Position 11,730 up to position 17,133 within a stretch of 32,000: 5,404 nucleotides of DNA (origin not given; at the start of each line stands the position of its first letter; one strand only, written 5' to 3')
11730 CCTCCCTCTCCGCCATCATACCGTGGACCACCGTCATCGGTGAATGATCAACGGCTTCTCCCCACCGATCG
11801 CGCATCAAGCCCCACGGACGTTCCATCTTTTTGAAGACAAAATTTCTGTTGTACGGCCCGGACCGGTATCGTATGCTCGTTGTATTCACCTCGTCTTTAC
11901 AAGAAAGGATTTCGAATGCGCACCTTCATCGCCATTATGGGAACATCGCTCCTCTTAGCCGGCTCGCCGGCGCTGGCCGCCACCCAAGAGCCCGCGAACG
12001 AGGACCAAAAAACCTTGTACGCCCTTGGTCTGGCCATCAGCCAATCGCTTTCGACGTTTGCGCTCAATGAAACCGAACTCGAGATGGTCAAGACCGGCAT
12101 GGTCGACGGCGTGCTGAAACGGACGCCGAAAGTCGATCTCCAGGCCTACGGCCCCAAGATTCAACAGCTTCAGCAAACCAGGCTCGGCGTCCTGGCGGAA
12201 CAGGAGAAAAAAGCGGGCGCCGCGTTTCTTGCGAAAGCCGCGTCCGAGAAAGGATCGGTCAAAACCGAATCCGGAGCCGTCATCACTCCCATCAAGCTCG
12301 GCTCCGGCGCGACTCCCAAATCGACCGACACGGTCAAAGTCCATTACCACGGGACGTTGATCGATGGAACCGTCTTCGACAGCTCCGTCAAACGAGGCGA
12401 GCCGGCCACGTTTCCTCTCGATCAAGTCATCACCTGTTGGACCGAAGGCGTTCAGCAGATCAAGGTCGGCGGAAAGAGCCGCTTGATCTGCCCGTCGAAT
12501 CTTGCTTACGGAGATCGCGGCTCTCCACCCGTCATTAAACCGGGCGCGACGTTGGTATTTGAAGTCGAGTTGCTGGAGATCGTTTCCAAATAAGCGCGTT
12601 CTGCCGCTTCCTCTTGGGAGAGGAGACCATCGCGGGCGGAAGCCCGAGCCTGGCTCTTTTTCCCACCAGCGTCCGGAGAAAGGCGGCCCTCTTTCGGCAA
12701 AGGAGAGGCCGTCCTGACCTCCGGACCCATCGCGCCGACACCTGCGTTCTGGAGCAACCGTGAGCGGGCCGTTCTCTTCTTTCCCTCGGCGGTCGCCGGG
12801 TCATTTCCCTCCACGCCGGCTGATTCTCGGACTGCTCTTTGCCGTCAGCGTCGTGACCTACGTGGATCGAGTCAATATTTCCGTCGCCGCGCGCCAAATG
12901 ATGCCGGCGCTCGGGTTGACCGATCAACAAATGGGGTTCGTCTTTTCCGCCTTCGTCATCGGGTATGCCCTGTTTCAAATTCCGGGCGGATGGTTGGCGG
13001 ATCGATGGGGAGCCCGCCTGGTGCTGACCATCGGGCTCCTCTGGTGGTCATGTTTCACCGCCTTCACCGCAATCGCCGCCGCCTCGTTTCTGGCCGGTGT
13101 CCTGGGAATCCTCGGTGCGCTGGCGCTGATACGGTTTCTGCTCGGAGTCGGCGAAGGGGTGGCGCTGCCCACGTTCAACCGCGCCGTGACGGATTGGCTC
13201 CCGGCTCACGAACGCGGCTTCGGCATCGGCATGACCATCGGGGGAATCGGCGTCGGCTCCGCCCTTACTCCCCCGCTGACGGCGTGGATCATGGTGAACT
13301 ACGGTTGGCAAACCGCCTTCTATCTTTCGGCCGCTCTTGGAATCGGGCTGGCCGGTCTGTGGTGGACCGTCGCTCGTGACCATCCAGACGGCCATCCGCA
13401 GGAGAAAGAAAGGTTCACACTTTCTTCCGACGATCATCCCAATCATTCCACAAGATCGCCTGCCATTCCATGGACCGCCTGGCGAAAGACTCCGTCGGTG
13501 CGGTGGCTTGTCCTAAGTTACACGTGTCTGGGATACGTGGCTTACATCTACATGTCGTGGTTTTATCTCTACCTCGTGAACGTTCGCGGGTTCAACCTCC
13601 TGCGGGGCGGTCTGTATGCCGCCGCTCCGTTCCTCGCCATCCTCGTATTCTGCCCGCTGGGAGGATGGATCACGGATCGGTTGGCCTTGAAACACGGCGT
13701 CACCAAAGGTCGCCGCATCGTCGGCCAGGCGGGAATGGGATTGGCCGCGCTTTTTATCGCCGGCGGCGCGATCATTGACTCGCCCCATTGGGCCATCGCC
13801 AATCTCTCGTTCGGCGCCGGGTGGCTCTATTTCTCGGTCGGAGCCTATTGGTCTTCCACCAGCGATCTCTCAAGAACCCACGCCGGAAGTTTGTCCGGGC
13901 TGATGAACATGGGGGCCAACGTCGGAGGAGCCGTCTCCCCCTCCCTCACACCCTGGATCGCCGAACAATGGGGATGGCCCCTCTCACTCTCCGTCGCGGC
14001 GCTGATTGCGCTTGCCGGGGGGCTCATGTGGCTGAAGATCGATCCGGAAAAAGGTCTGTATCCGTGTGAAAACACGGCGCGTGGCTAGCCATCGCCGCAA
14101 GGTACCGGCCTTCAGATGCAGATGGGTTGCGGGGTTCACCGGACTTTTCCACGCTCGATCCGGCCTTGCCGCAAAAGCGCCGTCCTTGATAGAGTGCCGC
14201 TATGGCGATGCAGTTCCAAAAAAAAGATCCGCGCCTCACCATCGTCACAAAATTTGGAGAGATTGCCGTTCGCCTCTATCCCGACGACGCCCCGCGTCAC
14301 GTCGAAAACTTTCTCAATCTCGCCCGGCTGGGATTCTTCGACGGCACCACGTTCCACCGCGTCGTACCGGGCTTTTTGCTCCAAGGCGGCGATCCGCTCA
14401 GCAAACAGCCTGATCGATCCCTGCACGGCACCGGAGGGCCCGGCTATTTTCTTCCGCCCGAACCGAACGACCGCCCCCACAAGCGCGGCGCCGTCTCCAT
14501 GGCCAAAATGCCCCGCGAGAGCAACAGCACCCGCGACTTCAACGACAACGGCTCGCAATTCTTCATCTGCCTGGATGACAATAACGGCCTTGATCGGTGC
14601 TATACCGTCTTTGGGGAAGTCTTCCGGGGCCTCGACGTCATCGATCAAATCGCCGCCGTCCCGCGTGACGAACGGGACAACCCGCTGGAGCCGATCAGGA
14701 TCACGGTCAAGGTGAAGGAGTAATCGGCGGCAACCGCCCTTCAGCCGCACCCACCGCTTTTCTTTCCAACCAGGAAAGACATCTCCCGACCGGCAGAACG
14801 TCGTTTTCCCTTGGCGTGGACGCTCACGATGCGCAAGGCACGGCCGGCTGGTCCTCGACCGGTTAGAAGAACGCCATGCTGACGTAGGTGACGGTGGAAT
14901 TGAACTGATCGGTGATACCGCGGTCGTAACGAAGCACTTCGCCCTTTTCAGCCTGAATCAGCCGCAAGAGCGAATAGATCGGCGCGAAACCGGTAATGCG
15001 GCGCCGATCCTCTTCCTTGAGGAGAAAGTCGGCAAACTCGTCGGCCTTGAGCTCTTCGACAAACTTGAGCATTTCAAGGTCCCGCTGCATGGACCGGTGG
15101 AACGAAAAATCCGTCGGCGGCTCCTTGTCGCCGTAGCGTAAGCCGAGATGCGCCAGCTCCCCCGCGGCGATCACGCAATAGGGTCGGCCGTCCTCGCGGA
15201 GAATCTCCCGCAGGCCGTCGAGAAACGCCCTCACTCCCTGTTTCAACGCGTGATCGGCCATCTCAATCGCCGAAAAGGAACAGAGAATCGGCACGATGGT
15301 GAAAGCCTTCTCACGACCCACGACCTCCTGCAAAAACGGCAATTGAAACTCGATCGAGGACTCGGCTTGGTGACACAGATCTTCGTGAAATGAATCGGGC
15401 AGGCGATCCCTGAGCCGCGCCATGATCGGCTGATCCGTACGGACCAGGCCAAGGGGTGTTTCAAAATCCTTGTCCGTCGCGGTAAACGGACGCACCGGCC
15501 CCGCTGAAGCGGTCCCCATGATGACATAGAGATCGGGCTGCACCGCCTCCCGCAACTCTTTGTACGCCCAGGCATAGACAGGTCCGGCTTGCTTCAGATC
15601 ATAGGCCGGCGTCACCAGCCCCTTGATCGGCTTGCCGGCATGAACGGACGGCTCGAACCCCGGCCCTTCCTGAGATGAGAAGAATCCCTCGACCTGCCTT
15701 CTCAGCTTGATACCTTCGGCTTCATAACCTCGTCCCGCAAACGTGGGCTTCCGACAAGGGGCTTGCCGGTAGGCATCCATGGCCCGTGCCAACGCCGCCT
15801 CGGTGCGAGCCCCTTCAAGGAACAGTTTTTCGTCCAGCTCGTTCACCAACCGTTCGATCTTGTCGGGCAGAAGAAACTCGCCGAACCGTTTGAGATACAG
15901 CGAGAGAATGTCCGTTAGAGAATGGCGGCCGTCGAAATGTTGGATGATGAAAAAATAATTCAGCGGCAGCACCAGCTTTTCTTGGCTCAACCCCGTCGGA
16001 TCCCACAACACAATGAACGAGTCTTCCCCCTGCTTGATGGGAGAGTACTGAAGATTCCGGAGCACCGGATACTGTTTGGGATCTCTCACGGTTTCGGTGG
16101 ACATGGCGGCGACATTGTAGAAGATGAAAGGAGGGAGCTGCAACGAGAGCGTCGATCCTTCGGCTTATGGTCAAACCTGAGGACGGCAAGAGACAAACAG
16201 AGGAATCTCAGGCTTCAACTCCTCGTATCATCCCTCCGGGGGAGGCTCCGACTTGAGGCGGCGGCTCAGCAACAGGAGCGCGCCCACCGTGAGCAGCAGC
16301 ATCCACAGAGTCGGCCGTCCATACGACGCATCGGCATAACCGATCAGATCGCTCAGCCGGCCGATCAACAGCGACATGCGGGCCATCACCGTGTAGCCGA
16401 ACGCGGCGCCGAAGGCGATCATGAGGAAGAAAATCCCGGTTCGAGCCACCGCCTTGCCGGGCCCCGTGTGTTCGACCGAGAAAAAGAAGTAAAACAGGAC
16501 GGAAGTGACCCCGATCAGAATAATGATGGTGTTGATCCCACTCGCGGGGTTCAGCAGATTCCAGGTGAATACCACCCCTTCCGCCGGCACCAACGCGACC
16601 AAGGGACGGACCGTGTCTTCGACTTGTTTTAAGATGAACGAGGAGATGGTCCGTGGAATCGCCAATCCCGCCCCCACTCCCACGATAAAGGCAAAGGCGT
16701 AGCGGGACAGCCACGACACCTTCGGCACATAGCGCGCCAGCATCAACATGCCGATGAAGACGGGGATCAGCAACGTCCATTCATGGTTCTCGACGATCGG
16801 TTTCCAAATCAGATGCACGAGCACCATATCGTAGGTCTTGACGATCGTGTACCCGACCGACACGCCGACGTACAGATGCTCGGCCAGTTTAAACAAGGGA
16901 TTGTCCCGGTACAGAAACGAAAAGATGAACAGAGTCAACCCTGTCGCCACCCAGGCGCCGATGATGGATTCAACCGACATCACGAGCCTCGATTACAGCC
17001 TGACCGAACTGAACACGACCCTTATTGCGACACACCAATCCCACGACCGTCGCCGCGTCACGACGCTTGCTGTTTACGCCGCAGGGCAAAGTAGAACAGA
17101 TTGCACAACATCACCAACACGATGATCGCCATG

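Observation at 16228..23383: Tightly coupled seven-gene operon: long GlmL/MutL-type ASKHA ATPase with two soluble unknowns and four membrane proteins, and no mutase partner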

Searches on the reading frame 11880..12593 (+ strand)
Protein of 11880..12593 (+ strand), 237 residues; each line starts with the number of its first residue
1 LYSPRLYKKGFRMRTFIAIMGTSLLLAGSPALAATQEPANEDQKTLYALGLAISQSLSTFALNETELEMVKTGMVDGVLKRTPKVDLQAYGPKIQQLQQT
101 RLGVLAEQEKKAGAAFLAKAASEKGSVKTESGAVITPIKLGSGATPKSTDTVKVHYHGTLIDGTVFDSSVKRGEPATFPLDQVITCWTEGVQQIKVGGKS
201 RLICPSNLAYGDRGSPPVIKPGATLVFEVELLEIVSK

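Call 92: search_protein_families(library=pfam, proteins=[window:11880-12593:+], max_evalue=0.001)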
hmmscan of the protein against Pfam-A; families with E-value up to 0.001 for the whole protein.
window:11880-12593:+ (237 aa): 2 families
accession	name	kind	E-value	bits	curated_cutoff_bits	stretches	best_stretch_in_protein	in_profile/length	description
PF00254.34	FKBP_C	-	5.1e-31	107.3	21.1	1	145-232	4-94/94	FKBP-type peptidyl-prolyl cis-trans isomerase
PF01346.23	FKBP_N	-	1.8e-09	38.8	22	1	43-132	2-92/97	Domain amino terminal to FKBP-type peptidyl-prolyl isomerase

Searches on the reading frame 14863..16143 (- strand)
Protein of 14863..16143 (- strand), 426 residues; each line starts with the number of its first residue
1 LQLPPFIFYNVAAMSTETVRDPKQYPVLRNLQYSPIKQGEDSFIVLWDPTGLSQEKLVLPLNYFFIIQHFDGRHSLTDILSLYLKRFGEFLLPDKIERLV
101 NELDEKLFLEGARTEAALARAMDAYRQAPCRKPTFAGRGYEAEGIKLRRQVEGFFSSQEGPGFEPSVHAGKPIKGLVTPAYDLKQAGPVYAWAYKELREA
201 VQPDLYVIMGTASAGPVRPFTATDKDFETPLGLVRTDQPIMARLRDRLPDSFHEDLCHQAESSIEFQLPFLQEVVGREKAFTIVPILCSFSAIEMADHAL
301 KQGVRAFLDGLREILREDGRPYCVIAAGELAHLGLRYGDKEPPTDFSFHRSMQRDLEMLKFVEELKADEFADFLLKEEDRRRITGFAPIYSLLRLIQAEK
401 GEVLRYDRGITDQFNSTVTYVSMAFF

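Call 3: search_protein_families(library=pfam, proteins=[window:14863-16143:-], max_evalue=0.1)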
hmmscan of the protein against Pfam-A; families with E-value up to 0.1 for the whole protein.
window:14863-16143:- (426 aa): 1 family
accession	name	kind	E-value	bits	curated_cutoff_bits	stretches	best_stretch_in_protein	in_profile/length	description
PF01875.22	Memo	-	9.5e-33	114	27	1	133-423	2-268/269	Memo-like protein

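Call 4: search_protein_families(library=ncbifam, proteins=[window:14863-16143:-], max_evalue=0.1)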
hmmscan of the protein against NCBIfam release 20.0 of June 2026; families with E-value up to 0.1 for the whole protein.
window:14863-16143:- (426 aa): 2 families
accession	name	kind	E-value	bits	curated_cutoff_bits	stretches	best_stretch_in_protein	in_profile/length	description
TIGR04336.1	AmmeMemoSam_B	hypoth_equivalog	5.1e-27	94.8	26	1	131-425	1-270/270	AmmeMemoRadiSam system protein B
NF001987.0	PRK00782.1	equivalog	1.7e-23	83.3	295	1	131-424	3-264/267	MEMO1 family protein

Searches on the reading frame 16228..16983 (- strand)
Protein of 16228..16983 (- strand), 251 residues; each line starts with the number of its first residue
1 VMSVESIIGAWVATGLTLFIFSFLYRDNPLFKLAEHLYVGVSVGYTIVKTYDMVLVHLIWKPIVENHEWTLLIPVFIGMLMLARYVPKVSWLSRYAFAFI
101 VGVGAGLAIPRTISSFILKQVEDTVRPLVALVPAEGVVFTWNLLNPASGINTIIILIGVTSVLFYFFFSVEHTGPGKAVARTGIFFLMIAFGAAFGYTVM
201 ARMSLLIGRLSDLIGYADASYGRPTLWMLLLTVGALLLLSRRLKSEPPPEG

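Call 3: search_protein_families(library=pfam, proteins=[window:16228-16983:-], max_evalue=0.1)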
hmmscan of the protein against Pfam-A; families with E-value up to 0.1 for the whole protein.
window:16228-16983:- (251 aa): 0 families

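Call 4: search_protein_families(library=ncbifam, proteins=[window:16228-16983:-], max_evalue=0.1)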
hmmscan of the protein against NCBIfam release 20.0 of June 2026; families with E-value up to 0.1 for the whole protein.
window:16228-16983:- (251 aa): 0 families

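Call 26: search_protein_families(library=padloc, proteins=[window:16228-16983:-], max_evalue=0.1)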
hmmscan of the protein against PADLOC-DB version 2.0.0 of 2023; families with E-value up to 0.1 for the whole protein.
window:16228-16983:- (251 aa): 0 families

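Call 43: search_solved_structures(query=A5, max_evalue=1)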
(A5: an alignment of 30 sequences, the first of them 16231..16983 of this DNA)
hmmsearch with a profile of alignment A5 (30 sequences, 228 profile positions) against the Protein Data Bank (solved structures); distinct sequences matched with E-value up to 1: 0.

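Call 53: search_protein_families(library=pfam, alignment_id=A5, max_evalue=0.05)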
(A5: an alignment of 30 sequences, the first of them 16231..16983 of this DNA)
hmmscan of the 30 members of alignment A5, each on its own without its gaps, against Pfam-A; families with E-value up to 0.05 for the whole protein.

A. member 1, window:16231-16983:- (251 aa): 0 families

B. families by the number of members that match (of 30 scanned): 4 families
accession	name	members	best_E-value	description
PF12488.13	DUF3704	2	0.012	Protein of unknown function (DUF3704)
PF10002.14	DUF2243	1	0.0016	Predicted membrane protein (DUF2243)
PF04123.18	DUF373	1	0.015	Domain of unknown function (DUF373)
PF06781.17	CrgA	1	0.016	Cell division protein CrgA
